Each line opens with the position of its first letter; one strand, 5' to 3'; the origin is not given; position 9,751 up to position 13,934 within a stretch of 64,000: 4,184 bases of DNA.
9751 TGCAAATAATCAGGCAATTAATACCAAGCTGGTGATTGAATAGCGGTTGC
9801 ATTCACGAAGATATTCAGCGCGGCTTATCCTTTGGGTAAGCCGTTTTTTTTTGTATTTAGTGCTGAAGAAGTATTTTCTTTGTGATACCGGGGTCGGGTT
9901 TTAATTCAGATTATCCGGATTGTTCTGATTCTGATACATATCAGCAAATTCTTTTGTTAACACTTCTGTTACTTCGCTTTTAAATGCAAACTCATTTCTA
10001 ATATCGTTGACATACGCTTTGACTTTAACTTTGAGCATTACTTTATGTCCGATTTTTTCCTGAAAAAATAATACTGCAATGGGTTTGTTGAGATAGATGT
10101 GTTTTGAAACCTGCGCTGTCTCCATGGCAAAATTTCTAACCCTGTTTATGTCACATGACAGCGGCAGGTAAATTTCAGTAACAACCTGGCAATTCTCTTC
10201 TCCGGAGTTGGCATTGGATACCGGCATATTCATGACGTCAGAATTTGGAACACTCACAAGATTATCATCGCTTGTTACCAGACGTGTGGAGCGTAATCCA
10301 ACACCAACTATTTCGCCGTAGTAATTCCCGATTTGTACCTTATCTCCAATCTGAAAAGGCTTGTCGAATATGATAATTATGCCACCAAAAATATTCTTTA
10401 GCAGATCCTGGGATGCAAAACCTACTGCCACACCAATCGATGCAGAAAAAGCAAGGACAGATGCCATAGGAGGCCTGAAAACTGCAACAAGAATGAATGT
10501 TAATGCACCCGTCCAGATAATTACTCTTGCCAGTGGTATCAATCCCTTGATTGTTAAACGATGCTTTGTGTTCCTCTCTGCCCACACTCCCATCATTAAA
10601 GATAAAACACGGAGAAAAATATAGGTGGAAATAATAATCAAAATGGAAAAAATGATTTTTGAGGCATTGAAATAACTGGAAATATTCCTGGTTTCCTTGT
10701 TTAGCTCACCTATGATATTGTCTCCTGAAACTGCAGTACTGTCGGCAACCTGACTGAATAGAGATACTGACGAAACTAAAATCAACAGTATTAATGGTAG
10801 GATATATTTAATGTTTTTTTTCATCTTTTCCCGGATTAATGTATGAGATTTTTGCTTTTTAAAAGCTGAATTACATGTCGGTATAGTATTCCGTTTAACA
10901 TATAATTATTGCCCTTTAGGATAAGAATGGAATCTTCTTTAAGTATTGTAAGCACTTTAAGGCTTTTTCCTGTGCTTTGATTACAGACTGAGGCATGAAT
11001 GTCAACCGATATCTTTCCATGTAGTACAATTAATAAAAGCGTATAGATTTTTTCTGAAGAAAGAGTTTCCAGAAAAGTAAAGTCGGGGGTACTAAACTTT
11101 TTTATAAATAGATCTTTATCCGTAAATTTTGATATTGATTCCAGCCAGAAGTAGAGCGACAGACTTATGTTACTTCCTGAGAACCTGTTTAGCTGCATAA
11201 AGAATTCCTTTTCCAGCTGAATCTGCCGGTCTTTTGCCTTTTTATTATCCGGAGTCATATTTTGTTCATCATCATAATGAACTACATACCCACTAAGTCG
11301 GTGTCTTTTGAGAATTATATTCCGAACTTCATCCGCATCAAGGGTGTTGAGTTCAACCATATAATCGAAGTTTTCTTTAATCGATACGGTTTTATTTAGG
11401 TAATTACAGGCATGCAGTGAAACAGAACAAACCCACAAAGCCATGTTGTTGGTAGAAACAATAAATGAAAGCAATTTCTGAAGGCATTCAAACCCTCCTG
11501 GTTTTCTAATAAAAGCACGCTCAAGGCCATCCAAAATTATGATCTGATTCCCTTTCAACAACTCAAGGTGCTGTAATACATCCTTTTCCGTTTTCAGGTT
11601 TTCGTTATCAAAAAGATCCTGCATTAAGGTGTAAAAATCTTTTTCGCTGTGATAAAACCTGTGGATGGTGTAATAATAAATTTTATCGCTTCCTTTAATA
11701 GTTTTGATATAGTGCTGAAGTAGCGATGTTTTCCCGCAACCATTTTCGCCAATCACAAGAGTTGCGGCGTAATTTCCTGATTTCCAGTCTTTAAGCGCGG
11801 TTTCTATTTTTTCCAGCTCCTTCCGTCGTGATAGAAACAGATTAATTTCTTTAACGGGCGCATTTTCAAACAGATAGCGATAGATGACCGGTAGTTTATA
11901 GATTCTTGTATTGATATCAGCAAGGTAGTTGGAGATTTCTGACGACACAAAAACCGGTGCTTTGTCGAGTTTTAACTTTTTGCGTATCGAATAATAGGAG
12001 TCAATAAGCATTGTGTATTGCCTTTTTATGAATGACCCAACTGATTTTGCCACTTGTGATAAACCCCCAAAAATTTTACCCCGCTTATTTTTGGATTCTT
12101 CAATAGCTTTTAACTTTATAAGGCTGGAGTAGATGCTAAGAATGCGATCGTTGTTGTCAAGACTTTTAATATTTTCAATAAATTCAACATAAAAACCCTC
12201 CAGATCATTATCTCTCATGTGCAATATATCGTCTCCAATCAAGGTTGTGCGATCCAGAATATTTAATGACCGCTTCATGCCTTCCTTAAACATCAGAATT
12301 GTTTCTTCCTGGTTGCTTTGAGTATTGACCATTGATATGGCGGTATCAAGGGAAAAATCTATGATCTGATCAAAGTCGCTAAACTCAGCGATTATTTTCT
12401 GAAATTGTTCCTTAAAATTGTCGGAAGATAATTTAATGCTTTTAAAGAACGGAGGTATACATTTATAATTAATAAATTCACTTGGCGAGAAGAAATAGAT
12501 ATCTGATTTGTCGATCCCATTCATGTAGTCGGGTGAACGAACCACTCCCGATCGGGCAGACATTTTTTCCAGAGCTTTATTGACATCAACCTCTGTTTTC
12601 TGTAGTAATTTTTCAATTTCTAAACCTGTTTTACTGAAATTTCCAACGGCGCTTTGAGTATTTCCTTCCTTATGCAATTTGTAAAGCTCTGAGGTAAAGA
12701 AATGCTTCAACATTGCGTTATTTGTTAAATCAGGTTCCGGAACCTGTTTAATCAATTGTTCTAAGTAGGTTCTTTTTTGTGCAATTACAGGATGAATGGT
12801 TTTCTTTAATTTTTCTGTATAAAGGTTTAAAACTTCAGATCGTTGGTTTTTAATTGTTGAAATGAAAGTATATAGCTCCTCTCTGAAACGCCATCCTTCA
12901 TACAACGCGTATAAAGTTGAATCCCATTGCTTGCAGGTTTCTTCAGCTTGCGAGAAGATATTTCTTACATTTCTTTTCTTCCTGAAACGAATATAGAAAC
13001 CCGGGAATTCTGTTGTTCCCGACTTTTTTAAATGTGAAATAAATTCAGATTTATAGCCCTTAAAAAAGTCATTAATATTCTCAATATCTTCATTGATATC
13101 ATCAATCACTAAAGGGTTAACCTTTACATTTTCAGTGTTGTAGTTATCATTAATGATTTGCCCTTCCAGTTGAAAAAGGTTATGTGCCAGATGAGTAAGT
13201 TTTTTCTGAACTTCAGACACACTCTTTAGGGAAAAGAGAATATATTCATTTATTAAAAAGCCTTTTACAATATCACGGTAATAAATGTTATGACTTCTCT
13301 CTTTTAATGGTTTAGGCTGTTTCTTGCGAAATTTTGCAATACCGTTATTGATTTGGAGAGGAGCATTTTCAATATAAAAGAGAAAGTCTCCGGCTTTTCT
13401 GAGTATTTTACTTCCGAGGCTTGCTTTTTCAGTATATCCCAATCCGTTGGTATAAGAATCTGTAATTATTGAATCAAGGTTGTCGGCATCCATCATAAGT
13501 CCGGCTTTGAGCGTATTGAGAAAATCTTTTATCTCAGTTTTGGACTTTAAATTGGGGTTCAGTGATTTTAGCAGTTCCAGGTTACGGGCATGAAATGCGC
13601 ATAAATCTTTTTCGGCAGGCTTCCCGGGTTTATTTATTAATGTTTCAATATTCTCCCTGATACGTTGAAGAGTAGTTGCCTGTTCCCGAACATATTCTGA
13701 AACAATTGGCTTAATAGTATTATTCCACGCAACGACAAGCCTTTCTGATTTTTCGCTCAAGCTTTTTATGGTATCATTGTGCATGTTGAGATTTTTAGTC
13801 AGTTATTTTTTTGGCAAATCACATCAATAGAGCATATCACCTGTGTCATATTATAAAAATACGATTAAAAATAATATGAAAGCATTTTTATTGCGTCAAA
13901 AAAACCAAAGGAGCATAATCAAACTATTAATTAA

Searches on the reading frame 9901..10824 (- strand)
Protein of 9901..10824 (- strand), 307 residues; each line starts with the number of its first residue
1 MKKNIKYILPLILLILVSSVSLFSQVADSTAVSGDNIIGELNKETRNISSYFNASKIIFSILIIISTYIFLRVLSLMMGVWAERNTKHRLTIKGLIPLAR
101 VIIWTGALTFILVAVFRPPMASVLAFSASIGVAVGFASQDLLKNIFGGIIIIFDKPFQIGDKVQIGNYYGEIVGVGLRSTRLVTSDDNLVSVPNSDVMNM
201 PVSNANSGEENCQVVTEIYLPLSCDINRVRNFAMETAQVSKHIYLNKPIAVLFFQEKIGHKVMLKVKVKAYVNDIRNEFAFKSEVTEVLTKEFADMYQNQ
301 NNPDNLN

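Call 3: search_protein_families(library=pfam, proteins=[window:9901-10824:-], max_evalue=0.01)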
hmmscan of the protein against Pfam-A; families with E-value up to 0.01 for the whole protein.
window:9901-10824:- (307 aa): 1 family
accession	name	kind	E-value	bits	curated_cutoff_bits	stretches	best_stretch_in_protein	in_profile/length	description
PF00924.24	MS_channel_2nd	-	3.1e-20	72.5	20.2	1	140-206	1-67/68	Mechanosensitive ion channel, beta-domain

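Call 4: search_protein_families(library=ncbifam, proteins=[window:9901-10824:-], max_evalue=0.01)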
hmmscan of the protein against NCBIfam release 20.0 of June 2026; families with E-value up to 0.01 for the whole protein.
window:9901-10824:- (307 aa): 6 families
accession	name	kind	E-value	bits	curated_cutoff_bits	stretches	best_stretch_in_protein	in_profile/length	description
NF008438.0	PRK11281.1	equivalog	6.4e-17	60.6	991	1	128-294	910-1073/1113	mechanosensitive channel MscK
NF047601.1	MscSThanab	equivalog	7.7e-17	61.6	500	1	65-234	29-202/280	small-conductance mechanosensitive channel MscS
NF047602.1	MscsSHelicob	equivalog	1.1e-15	57.8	400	1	119-293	72-242/260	small-conductance mechanosensitive channel MscS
NF007662.0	PRK10334.1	subfamily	3.9e-14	52.6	321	1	51-279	27-250/286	small-conductance mechanosensitive channel MscS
NF008180.0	PRK10929.1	equivalog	6.7e-14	50.7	809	1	101-293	883-1069/1109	miniconductance mechanosensitive channel MscM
NF008542.0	PRK11465.1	equivalog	1.4e-06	26.8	596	1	101-182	519-599/741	mechanosensitive channel protein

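Call 5: search_protein_families(library=padloc, proteins=[window:9901-10824:-], max_evalue=0.01)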
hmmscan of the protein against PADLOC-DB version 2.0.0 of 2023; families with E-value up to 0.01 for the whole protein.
window:9901-10824:- (307 aa): 0 families

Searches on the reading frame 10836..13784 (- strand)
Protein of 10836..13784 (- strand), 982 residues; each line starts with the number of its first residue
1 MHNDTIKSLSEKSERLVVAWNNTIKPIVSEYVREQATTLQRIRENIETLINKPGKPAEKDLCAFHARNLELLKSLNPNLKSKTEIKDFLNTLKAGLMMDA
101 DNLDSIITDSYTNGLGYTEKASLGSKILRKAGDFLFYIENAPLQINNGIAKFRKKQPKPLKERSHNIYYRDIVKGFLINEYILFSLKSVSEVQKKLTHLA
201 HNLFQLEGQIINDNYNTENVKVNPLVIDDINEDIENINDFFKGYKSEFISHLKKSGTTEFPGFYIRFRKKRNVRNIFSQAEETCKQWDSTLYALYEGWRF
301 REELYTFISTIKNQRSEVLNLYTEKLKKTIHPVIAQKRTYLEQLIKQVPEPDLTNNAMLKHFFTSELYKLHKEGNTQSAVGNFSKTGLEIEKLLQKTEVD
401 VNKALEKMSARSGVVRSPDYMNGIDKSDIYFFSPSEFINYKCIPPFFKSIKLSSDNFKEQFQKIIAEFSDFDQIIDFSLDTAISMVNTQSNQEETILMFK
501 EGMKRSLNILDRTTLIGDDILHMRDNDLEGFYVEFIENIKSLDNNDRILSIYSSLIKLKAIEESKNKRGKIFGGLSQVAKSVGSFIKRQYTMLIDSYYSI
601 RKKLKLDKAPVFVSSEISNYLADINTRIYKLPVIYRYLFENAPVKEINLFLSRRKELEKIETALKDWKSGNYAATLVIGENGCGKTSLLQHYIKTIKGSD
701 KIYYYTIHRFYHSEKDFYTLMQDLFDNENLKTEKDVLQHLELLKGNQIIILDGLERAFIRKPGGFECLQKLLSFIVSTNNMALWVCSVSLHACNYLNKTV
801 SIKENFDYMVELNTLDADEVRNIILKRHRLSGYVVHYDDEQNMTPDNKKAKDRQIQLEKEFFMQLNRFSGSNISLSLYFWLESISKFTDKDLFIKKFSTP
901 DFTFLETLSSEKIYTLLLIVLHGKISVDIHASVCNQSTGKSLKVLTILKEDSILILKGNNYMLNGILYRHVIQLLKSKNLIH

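Call 3: search_protein_families(library=pfam, proteins=[window:10836-13784:-], max_evalue=0.01)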
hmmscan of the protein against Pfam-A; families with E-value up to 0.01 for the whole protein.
window:10836-13784:- (982 aa): 8 families
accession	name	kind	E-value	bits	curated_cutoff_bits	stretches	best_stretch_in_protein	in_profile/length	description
PF01637.24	ATPase_2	-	4.9e-08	33.5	33.2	1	650-758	1-123/225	ATPase domain predominantly from Archaea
PF13401.12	AAA_22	-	1.4e-07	32.3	27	1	674-780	7-115/130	AAA domain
PF13191.12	AAA_16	-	7.1e-07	30.3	32.6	1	650-727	2-85/167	AAA ATPase domain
PF05729.18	NACHT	-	1.8e-06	28.3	26.7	1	675-829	3-165/167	NACHT domain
PF07728.20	AAA_5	-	0.00024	21.5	22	1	676-757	3-78/139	AAA domain (dynein-related subfamily)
PF20703.3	nSTAND1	-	0.0015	18.7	27.1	1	646-846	12-218/379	Novel STAND NTPase 1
PF13173.12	AAA_14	-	0.0018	18.7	27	1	674-755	4-72/129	AAA domain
PF00005.33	ABC_tran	-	0.0037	18.3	25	0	675-739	14-79/137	ABC transporter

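Call 4: search_protein_families(library=ncbifam, proteins=[window:10836-13784:-], max_evalue=0.01)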
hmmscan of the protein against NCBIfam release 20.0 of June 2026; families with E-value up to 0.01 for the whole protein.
window:10836-13784:- (982 aa): 1 family
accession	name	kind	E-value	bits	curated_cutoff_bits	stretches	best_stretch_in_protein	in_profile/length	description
TIGR02928.1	TIGR02928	subfamily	0.0062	15.4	181.3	0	649-699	16-67/366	orc1/cdc6 family replication initiation protein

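Call 5: search_protein_families(library=padloc, proteins=[window:10836-13784:-], max_evalue=0.01)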
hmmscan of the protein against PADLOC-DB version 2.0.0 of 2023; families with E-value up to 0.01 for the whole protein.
window:10836-13784:- (982 aa): 3 families
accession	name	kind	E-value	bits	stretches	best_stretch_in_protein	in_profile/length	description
PDLC04140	mad8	-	7.4e-05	20.4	1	674-716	29-68/314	mads_8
PDLC04135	mad3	-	0.0044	14.6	0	675-690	25-40/374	mads_3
PDLC00304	PtuA1|PtuA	-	0.0051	14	1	674-694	41-61/444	AAA ATPase domain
